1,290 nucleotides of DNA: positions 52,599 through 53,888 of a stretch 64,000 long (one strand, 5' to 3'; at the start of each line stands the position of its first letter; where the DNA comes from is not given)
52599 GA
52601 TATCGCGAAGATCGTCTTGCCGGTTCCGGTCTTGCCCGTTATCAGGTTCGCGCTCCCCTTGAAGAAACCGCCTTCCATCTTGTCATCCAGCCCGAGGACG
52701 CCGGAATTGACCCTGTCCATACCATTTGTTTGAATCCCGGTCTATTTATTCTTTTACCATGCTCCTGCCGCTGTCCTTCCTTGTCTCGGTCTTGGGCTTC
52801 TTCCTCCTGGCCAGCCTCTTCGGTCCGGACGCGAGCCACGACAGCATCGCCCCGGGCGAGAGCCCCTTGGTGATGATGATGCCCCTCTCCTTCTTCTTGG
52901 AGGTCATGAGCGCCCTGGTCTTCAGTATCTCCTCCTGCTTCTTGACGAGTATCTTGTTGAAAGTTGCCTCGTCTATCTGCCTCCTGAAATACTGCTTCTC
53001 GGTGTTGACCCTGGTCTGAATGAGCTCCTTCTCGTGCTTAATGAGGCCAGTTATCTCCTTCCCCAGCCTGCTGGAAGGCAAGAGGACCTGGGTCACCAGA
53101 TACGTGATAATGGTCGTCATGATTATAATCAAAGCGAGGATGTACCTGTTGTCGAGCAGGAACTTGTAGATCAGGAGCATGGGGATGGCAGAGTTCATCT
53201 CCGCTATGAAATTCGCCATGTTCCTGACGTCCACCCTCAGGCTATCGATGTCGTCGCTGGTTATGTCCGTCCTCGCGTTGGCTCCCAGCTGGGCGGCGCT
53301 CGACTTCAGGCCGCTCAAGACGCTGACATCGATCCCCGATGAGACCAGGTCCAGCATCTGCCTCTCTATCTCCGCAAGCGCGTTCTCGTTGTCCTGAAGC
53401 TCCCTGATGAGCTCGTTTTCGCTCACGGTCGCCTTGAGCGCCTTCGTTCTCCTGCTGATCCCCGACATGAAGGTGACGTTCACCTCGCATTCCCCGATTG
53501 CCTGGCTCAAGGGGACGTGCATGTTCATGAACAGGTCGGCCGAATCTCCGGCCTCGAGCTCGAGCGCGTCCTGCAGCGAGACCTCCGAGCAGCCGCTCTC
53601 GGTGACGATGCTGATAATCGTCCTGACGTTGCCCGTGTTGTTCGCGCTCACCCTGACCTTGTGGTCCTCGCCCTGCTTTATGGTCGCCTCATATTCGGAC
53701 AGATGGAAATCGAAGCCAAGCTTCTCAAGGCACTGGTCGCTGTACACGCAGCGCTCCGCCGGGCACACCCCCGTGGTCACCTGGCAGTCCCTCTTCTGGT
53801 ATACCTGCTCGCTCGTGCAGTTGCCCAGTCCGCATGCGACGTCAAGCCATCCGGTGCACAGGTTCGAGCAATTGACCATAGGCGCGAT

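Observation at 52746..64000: Giant C-terminally anchored, sequon-saturated multi-domain surface protein (>3743 aa, runs off the window)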

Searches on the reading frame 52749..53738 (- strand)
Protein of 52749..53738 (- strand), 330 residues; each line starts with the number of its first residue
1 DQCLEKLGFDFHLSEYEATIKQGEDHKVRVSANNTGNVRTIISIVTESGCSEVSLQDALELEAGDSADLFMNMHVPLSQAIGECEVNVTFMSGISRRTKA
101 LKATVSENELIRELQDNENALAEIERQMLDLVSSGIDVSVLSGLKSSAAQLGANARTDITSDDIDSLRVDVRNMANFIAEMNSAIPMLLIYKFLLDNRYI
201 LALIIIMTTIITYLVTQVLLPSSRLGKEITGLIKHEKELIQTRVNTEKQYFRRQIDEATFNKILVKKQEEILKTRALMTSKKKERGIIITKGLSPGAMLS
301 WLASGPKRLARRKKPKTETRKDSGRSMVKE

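Call 59: search_solved_structures(query=A2, max_evalue=1)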
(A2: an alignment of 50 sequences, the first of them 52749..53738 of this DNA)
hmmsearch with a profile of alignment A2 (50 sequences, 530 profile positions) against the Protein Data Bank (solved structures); distinct sequences matched with E-value up to 1: 16.
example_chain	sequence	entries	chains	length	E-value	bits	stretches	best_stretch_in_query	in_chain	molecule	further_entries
3g7c_A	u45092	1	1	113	0.087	14.6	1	275-346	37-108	Occludin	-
1wpa_A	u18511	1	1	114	0.14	14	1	275-346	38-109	Occludin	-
6v3p_C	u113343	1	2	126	0.16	13.7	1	30-129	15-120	IgA FC receptor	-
1xaw_A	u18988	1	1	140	0.22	13.3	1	276-346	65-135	Occludin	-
9cte_A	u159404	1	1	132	0.25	13.1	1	278-345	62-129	De novo protein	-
8arf_B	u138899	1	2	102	0.32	12.8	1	436-525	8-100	Protein Spindly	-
5yd3_A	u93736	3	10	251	0.34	12.7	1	66-133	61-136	scFv 4B08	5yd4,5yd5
5yy4_A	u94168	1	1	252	0.35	12.7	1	66-133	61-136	scFv 4B08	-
3hd7_A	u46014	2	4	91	0.45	12.3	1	328-378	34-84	Vesicle-associated membrane protein 2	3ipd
2dq3_A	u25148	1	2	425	0.47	12.2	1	273-319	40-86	Seryl-tRNA synthetase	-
2kog_A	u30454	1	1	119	0.49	12.2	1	328-377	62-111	Vesicle-associated membrane protein 2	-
9lns_A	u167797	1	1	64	0.51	12.1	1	286-347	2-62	dAIT17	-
4h0g_A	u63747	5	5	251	0.52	12.1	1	74-147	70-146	2D10 scFv | scFv 2D10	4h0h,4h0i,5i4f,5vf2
2qsv_A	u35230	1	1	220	0.59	11.9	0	188-242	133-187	Uncharacterized protein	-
4s1x_A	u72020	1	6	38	0.63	11.8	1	271-298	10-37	Truncated hemagglutinin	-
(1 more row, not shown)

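Call 61: search_protein_families(library=pfam, proteins=[window:52749-53738:-], max_evalue=10)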
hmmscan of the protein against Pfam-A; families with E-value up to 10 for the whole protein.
window:52749-53738:- (330 aa): 3 families
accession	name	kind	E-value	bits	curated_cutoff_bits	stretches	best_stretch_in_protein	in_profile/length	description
PF24871.1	Piezo_TM1-24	-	0.053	12.4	28.8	1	154-213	354-413/682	Piezo TM1-24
PF07610.17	DUF1573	-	0.06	13.8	26.1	1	19-98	12-89/98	Protein of unknown function (DUF1573)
PF07068.17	Gp23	-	0.066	13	24.4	1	94-185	143-235/376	Major capsid protein Gp23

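Call 64: predict_structure(alignment_id=A2)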
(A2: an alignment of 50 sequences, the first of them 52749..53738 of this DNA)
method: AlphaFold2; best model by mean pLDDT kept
length: 330 residues; sequences in the alignment: 50
mean_pLDDT: 94.7   pTM: 0.74
mean pLDDT of the five models: 94.7, 94.3, 94.2, 93.6, 93.1
residues with pLDDT >= 90: 300; 70-90: 15; 50-70: 10; < 50: 5
segments of 3 or more residues with pLDDT < 50: 327-330
pLDDT, mean of each block of 10 residues (from residue 1): 85 98 98 97 97 97 98 98 98 96 98 98 98 98 98 98 98 98 98 97 97 96 97 98 97 97 97 98 97 95 90 74 49
secondary structure, 60 per line:
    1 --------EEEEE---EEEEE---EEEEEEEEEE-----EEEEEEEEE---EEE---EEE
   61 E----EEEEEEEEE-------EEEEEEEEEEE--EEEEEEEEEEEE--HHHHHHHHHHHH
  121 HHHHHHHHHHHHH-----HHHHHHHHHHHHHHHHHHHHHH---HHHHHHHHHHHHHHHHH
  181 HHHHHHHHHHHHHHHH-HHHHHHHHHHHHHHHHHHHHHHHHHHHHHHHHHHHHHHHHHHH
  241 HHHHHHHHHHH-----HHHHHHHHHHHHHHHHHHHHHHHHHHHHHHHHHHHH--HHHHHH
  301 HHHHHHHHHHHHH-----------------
elements in order: E9-13 E17-21 E25-34 E40-48 E52-54 E58-61 E66-74 E82-92 E95-106 H109-133 H139-160 H164-196 H198-251 H257-292 H295-313

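Call 66: fold_search(model_id=the predicted structure, library=pdb)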
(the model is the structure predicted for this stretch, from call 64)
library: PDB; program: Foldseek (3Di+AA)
matches with E <= 10: 1433; with E <= 0.001: 242
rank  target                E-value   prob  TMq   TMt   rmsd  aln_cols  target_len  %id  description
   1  3qbt_F                3.1e-07  1.00  0.26  0.56   3.9       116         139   14  Crystal structure of OCRL1 540-678 in complex with Rab8a:GppNHp (released 2011-03-23)
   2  8p4l_A                5.3e-07  1.00  0.24  0.15   4.9       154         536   13  Beta-N-acetylgalactosaminidase from Niabella aurantiaca (released 2024-01-17)
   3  8jmw_A                5.6e-07  1.00  0.27  0.18   3.0       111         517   16  Fibril form of serine peptidase Vpr (released 2023-12-06)
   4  7som_J                6.0e-07  1.00  0.27  0.15  34.0       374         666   13  Ciliary C2 central pair apparatus isolated from Chlamydomonas reinhardtii (released 2022-04-13)
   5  8dke_P                1.1e-06  1.00  0.22  0.22  17.4       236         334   10  Cryo-EM structure of cystinosin in a cytosol-open state (released 2022-09-21)
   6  8dkw_P                1.4e-06  1.00  0.21  0.21  17.8       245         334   11  Cryo-EM structure of cystinosin N288K mutant in a cytosol-open state at pH5.0 (released 2022-09-21)
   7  3dsn_A                2.3e-06  1.00  0.25  0.38   4.2       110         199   15  Crystal structure of the complex of the Caf1M chaperone with the mini-fiber of two Caf1 subunits (Caf1:Caf1), carrying (released 2009-07-14)
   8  2ber                  2.6e-06  1.00  0.27  0.15   5.2       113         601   17  Y370G Active Site Mutant of the Sialidase from Micromonospora viridifaciens in complex with beta-Neu5Ac (sialic acid). (released 2005-04-04)
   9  3qbt_B                2.6e-06  1.00  0.23  0.49   4.4       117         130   15  Crystal structure of OCRL1 540-678 in complex with Rab8a:GppNHp (released 2011-03-23)
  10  1w8o_A                3.1e-06  1.00  0.26  0.15   3.7       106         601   18  Contribution of the Active Site Aspartic Acid to Catalysis in the Bacterial Neuraminidase from Micromonospora viridifa (released 2004-09-29)
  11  2e6j_MODEL_1_A        3.1e-06  1.00  0.26  0.71   2.6       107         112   13  Solution structure of the C-terminal PapD-like domain from human HYDIN protein (released 2007-07-03)
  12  3dsn_D                3.1e-06  1.00  0.25  0.39   3.6       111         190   15  Crystal structure of the complex of the Caf1M chaperone with the mini-fiber of two Caf1 subunits (Caf1:Caf1), carrying (released 2009-07-14)
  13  2msp_A                3.1e-06  1.00  0.22  0.49   5.7       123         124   10  MAJOR SPERM PROTEIN, BETA ISOFORM, ENGINEERED C59S/T90C MUTANT, PUTATIVE SUBFILAMENT STRUCTURE, PH 8.5 (released 1998-04-15)
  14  3dos_A                3.3e-06  1.00  0.25  0.38   4.1       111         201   15  Crystal structure of the complex of the Caf1M chaperone with the mini-fiber of two Caf1 subunits (Caf1:Caf1), carrying (released 2009-07-14)
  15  3dos_D                3.3e-06  1.00  0.24  0.39   6.5       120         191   16  Crystal structure of the complex of the Caf1M chaperone with the mini-fiber of two Caf1 subunits (Caf1:Caf1), carrying (released 2009-07-14)
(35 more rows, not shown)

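Call 71: fold_search(model_id=the predicted structure, library=viral)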
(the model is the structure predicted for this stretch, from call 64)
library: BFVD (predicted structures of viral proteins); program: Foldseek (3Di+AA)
matches with E <= 10: 665; with E <= 0.001: 48
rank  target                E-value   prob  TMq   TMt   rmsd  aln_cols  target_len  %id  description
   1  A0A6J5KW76            1.4e-06  1.00  0.26  0.12   2.9       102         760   17  Glycoside hydrolase, family 5 [uncultured Caudovirales phage]
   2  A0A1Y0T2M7            1.5e-06  1.00  0.26  0.10   3.8       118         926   14  Glycoside hydrolase family 5 domain-containing protein [Pseudomonas phage Skulduggery]
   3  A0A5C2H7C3            1.6e-06  1.00  0.24  0.43   3.6       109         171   10  Uncharacterized protein [Sinorhizobium phage ort11]
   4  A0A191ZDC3            2.4e-06  1.00  0.26  0.34   2.9       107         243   16  Putative coagulation factor 5/8 domain-containing protein [Erwinia phage vB_EamP_Gutmeister]
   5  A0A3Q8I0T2            2.9e-06  1.00  0.28  0.35   3.2       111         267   16  (no name in the UniProt tables at hand)
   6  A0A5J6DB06            2.9e-06  1.00  0.24  0.12   4.9       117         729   12  Putative glycoside hydrolase [Erwinia phage pEp_SNUABM_01]
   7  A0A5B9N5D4            4.9e-06  1.00  0.26  0.18   3.2       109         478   13  Putative tail fiber protein [Stenotrophomonas phage Pokken]
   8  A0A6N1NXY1            7.5e-06  1.00  0.27  0.09   3.8       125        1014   14  DUF11 domain-containing protein [Tupanvirus soda lake]
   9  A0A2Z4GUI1            8.4e-06  1.00  0.23  0.39   5.5       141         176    8  (no name in the UniProt tables at hand)
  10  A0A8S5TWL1            1.3e-05  1.00  0.25  0.11   3.0       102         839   14  Tail protein [Siphoviridae sp. ctcx61]
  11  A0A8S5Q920            1.3e-05  1.00  0.21  0.39   4.8       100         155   13  BIG2 domain-containing protein (Fragment) [Podoviridae sp. ctZ5d16]
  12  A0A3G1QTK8            1.4e-05  1.00  0.27  0.13   3.6       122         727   11  Putative cellulase or glycoside hydrolase [Erwinia phage phiEaP8]
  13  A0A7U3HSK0            1.4e-05  1.00  0.23  0.41  10.0       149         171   15  (no name in the UniProt tables at hand)
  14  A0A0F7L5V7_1          1.6e-05  1.00  0.25  0.09   3.8       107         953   14  Uncharacterized protein [uncultured marine virus]
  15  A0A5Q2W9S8            1.6e-05  1.00  0.24  0.20  31.8       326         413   12  (no name in the UniProt tables at hand)
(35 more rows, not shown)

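Call 84: search_protein_families(library=ncbifam, proteins=[window:52749-53738:-], max_evalue=0.01)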
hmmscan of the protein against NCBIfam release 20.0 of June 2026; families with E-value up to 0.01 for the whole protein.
window:52749-53738:- (330 aa): 0 families
